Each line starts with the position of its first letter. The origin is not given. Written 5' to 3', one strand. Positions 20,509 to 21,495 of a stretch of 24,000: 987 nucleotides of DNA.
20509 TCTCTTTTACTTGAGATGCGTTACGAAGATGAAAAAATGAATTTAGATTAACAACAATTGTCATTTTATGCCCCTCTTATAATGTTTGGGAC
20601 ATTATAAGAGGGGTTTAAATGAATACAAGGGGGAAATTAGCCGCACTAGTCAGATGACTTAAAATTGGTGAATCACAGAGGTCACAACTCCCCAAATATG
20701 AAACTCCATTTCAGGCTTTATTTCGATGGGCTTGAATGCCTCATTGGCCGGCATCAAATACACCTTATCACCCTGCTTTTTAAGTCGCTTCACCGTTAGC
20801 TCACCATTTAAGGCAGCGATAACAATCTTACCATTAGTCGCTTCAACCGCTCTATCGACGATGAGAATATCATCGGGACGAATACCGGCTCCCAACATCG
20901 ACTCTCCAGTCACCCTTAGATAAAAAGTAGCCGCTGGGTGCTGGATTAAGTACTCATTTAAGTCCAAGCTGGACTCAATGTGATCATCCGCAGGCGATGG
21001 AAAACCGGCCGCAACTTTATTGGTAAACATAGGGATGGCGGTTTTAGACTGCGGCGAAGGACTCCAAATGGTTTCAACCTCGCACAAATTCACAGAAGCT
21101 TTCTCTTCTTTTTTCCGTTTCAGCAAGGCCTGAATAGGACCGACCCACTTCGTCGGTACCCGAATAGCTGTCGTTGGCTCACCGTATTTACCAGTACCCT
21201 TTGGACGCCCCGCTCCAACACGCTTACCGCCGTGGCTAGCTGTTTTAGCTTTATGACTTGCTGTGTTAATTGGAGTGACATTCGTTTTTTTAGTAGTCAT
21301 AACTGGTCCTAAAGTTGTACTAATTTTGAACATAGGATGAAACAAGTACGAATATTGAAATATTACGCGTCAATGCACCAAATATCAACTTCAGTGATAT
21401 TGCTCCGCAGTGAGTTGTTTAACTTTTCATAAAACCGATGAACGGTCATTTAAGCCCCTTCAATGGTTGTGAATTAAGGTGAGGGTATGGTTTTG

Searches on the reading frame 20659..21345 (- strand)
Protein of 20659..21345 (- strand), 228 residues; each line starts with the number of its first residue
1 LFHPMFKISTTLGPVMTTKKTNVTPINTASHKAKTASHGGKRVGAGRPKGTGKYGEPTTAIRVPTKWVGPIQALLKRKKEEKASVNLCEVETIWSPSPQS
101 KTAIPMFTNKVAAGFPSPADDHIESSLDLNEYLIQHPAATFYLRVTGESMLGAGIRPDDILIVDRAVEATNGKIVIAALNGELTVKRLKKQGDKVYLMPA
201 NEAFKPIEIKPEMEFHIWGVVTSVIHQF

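Call 4: search_protein_families(library=pfam, proteins=[window:20659-21345:-], max_evalue=1)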
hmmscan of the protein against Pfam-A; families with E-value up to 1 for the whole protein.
window:20659-21345:- (228 aa): 1 family
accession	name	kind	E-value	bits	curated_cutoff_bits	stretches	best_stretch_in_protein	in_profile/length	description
PF00717.28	Peptidase_S24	-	2.8e-35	121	23.3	1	105-221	1-115/116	Peptidase S24-like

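Call 7: search_protein_families(library=ncbifam, proteins=[window:20659-21345:-], max_evalue=1)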
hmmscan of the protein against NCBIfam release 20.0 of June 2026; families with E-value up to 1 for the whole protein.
window:20659-21345:- (228 aa): 4 families
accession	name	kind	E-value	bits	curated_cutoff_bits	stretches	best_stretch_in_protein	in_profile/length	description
NF007621.2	PRK10276.1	subfamily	1.5e-48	163.6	110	1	112-226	1-115/115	translesion error-prone DNA polymerase V autoproteolytic subunit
TIGR00498.1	lexA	equivalog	9.1e-30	103.8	110.95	1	102-227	78-201/203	transcriptional repressor LexA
NF051876.1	transXXX_HumD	equivalog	2.8e-21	75.8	120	1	114-226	2-116/129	HumD family translesion DNA polymerase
NF049978.1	AminoSalDhMabB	equivalog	0.13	11.7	650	1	24-85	170-229/351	5-aminosalicylate 1,2-dioxygenase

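Call 38: list_cluster_members(proteins=[P0001, P0044, window:20662-21300:-, window:22086-23258:-, window:19748-20572:-, window:9727-11121:+, window:11607-12362:+, window:13020-14279:-])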
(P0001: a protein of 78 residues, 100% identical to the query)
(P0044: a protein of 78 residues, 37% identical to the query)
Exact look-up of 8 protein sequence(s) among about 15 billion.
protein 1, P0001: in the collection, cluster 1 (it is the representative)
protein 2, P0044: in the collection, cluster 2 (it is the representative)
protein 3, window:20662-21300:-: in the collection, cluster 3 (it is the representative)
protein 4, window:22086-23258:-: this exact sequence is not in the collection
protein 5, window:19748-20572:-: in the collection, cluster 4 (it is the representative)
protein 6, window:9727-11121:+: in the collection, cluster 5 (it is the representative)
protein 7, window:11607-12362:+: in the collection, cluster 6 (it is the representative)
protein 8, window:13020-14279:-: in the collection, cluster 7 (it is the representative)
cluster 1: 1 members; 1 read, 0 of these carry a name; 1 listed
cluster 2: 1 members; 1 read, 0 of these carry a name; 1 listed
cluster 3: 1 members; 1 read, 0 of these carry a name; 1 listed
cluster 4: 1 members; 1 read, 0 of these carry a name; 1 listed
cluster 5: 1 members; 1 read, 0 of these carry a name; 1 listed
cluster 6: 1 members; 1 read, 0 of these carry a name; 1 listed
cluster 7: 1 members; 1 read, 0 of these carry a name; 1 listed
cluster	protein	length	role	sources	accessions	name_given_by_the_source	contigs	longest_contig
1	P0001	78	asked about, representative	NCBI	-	-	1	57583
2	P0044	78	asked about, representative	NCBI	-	-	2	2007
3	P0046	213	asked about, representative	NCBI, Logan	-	-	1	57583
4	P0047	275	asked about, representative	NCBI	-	-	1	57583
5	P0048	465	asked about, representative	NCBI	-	-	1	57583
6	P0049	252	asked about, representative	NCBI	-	-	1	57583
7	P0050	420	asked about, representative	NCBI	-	-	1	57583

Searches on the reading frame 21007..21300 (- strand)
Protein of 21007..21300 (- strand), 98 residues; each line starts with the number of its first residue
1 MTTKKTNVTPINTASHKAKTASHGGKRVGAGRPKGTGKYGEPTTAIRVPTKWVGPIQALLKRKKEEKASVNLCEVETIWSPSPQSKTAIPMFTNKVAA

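Call 66: search_dna_similar(query=window:21007-21300:-, collection=plasmids, mode=protein, max_evalue=0.001, max_rows=15)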
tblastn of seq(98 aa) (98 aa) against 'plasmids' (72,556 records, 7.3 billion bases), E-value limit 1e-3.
Records with a match: 14; places in all: 14; records where one place covers at least 80% of the query: 10.
Best place of each record, by identity: <60% 14.
By first word of the organism name: Acinetobacter 9; Synechococcus 3; Legionella 2.
By predicted mobility (MOB-suite, as given by PLSDB): non-mobilizable 9; mobilizable 5.
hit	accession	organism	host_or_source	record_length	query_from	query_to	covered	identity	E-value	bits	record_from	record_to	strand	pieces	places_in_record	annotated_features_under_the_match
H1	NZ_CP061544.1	Acinetobacter seifertii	Homo sapiens,blood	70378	8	98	93%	37.4%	1e-5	49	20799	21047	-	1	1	umuD: translesion error-prone DNA polymerase V autoproteolytic subunit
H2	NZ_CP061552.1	Acinetobacter seifertii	Homo sapiens,blood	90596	8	98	93%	37.4%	1e-5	49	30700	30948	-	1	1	umuD: translesion error-prone DNA polymerase V autoproteolytic subunit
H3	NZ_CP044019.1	Acinetobacter indicus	cell culture,feces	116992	8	98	93%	37.4%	2e-5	48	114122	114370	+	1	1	umuD: translesion error-prone DNA polymerase V autoproteolytic subunit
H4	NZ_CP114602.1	Acinetobacter towneri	chicken,carcass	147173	8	98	93%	37.4%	2e-5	48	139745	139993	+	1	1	umuD: translesion error-prone DNA polymerase V autoproteolytic subunit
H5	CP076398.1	Acinetobacter nosocomialis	Homo sapiens,cell culture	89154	8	98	93%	37.4%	5e-4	44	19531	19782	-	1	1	none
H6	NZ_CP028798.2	Acinetobacter junii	Culture,Sewage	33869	8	98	93%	37.4%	6e-4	44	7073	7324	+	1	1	umuD: translesion error-prone DNA polymerase V autoproteolytic subunit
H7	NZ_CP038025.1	Acinetobacter radioresistens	bacterial culture,soil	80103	8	98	93%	37.4%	6e-4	44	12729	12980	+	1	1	umuD: translesion error-prone DNA polymerase V autoproteolytic subunit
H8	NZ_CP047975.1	Acinetobacter baumannii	Homo sapiens,rectal swab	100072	8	98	93%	37.4%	6e-4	44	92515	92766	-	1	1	umuD: translesion error-prone DNA polymerase V autoproteolytic subunit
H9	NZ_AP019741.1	Acinetobacter radioresistens DSM 6976 = NBRC 102413 = CIP ...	-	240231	22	98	79%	39.0%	2e-5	48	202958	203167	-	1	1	umuD: translesion error-prone DNA polymerase V autoproteolytic subunit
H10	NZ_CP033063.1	Synechococcus elongatus UTEX 3055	-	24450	24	98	77%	37.3%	1e-5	49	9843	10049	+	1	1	umuD: translesion error-prone DNA polymerase V autoproteolytic subunit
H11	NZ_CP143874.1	Synechococcus elongatus IITB6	whole organism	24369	19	98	82%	33.8%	2e-7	54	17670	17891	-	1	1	umuD: translesion error-prone DNA polymerase V autoproteolytic subunit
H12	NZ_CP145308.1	Synechococcus elongatus PCC 11802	Fresh water lake,Pure axenic ...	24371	19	98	82%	33.8%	2e-7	54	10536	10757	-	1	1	umuD: translesion error-prone DNA polymerase V autoproteolytic subunit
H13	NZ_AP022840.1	Legionella antarctica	-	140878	15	64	51%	49.0%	2e-4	45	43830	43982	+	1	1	umuD: translesion error-prone DNA polymerase V autoproteolytic subunit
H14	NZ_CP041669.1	Legionella israelensis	cell culture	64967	22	60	40%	51.3%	6e-6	49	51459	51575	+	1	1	umuD: translesion error-prone DNA polymerase V autoproteolytic subunit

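Call 67: get_annotated_region(hit=H14, flank=3000)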
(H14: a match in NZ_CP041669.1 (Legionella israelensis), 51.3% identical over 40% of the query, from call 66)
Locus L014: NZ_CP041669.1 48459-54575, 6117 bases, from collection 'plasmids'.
description: Legionella israelensis strain L18-01051 plasmid unnamed, complete sequence
organism: Legionella israelensis (NCBI taxid 454)
taxonomy: Bacteria; Pseudomonadota; Gammaproteobacteria; Legionellales; Legionellaceae; Legionella; Legionella israelensis
host: -; source: cell culture; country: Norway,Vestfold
typing (MOB-suite, as given by PLSDB): mobilizable; relaxase MOBF
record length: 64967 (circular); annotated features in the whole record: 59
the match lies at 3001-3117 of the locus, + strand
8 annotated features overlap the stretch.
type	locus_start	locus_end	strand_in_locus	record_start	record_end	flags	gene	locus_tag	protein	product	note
CDS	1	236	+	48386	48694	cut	-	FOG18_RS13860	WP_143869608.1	type II toxin-antitoxin system MqsR family toxin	-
CDS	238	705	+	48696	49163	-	-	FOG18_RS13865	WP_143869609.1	type II toxin-antitoxin system MqsA family antitoxin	-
CDS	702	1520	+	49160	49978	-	-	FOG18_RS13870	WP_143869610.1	hypothetical protein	-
CDS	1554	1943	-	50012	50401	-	-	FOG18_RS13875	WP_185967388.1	GFA family protein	-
CDS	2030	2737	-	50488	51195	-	-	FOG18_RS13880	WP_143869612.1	endonuclease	-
CDS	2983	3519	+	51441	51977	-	umuD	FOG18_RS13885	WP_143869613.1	translesion error-prone DNA polymerase V autoproteolytic subunit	-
CDS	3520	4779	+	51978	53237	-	-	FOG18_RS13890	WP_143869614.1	Y-family DNA polymerase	-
CDS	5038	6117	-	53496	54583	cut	-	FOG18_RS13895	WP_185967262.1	IS3 family transposase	-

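Call 68: get_annotated_region(hit=H13, flank=3000)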
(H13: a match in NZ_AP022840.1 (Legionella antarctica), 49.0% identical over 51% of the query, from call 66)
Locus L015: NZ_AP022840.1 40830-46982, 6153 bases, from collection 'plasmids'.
description: Legionella antarctica strain TUM19329 plasmid pTUM19329-1
organism: Legionella antarctica (NCBI taxid 2708020)
taxonomy: Bacteria; Pseudomonadota; Gammaproteobacteria; Legionellales; Legionellaceae; Legionella; Legionella antarctica
host: -; source: -; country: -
typing (MOB-suite, as given by PLSDB): non-mobilizable; mating-pair formation MPF_F
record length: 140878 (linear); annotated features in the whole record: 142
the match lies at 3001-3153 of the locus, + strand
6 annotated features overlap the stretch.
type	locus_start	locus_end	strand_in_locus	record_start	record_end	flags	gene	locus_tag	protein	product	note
CDS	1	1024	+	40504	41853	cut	-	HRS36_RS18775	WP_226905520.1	DUF4158 domain-containing protein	-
CDS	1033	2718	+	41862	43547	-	-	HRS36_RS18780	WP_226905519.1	Tn3 family transposase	GO:0006313 - DNA transposition [Evidence IEA]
CDS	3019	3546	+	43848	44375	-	umuD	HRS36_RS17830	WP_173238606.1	translesion error-prone DNA polymerase V autoproteolytic subunit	-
CDS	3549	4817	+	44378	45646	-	-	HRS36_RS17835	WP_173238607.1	Y-family DNA polymerase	-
CDS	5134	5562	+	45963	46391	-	-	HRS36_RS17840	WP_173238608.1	hypothetical protein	-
CDS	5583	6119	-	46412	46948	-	-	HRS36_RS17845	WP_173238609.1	DUF4879 domain-containing protein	-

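Call 99: get_annotated_region(hit=H1, flank=2500)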
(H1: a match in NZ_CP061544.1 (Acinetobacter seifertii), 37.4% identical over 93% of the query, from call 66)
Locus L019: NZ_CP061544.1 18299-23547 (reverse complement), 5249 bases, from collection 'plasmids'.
description: Acinetobacter seifertii strain AS80 plasmid pAS80-1, complete sequence
organism: Acinetobacter seifertii (NCBI taxid 1530123)
taxonomy: Bacteria; Pseudomonadota; Gammaproteobacteria; Moraxellales; Moraxellaceae; Acinetobacter; Acinetobacter seifertii
host: -; source: Homo sapiens,blood; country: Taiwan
typing (MOB-suite, as given by PLSDB): mobilizable; replicon rep_cluster_1072; relaxase MOBP
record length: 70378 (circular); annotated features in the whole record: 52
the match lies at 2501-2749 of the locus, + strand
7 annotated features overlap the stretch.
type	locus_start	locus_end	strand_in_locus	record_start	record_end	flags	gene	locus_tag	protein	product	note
CDS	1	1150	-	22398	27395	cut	-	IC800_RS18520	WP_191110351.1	AAA domain-containing protein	-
CDS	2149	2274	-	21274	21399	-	-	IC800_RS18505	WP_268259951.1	hypothetical protein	-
CDS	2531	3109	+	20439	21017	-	umuD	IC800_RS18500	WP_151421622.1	translesion error-prone DNA polymerase V autoproteolytic subunit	-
CDS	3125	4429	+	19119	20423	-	-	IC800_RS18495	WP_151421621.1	Y-family DNA polymerase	-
CDS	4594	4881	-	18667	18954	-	-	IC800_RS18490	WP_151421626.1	type II toxin-antitoxin system RelE/ParE family toxin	GO:0030541 - plasmid partitioning [Evidence IEA]; GO:0051290 - protein heterotetramerization [Evidence IEA]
CDS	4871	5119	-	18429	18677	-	-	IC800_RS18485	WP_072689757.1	type II toxin-antitoxin system Phd/YefM family antitoxin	GO:0045927 - positive regulation of growth [Evidence IEA]; GO:0006355 - regulation of DNA-templated transcription ...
CDS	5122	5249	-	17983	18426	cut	-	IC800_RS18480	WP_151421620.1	hypothetical protein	-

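Call 100: get_annotated_region(hit=H9, flank=2500)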
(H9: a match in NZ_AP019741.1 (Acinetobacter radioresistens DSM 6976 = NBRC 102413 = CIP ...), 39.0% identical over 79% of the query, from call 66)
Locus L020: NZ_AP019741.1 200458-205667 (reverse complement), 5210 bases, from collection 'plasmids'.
description: Acinetobacter radioresistens DSM 6976 = NBRC 102413 = CIP 103788 strain NBRC 102413 plasmid pARA1, complete sequence
organism: Acinetobacter radioresistens DSM 6976 = NBRC 102413 = CIP 103788 (NCBI taxid 981334)
taxonomy: Bacteria; Pseudomonadota; Gammaproteobacteria; Moraxellales; Moraxellaceae; Acinetobacter; Acinetobacter radioresistens; Acinetobacter radioresistens DSM 6976 = NBRC 102413 = CIP 103788
host: -; source: -; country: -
typing (MOB-suite, as given by PLSDB): non-mobilizable
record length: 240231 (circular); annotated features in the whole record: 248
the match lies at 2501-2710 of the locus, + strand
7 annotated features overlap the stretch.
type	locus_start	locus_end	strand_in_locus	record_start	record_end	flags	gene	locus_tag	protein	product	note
CDS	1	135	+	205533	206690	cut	-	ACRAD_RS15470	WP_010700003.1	tyrosine-type recombinase/integrase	GO:0015074 - DNA integration [Evidence IEA]; GO:0006310 - DNA recombination [Evidence IEA]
CDS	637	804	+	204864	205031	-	-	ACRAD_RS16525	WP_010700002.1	hypothetical protein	-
CDS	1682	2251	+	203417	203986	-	-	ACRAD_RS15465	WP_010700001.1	H-NS family nucleoid-associated regulatory protein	GO:0006355 - regulation of DNA-templated transcription [Evidence IEA]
CDS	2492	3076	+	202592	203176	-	umuD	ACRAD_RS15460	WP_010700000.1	translesion error-prone DNA polymerase V autoproteolytic subunit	-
CDS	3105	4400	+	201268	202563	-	-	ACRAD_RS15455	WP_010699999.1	Y-family DNA polymerase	-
CDS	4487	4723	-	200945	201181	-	-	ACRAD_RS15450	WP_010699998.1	hypothetical protein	-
CDS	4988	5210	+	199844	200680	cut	-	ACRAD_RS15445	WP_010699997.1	ParA family protein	-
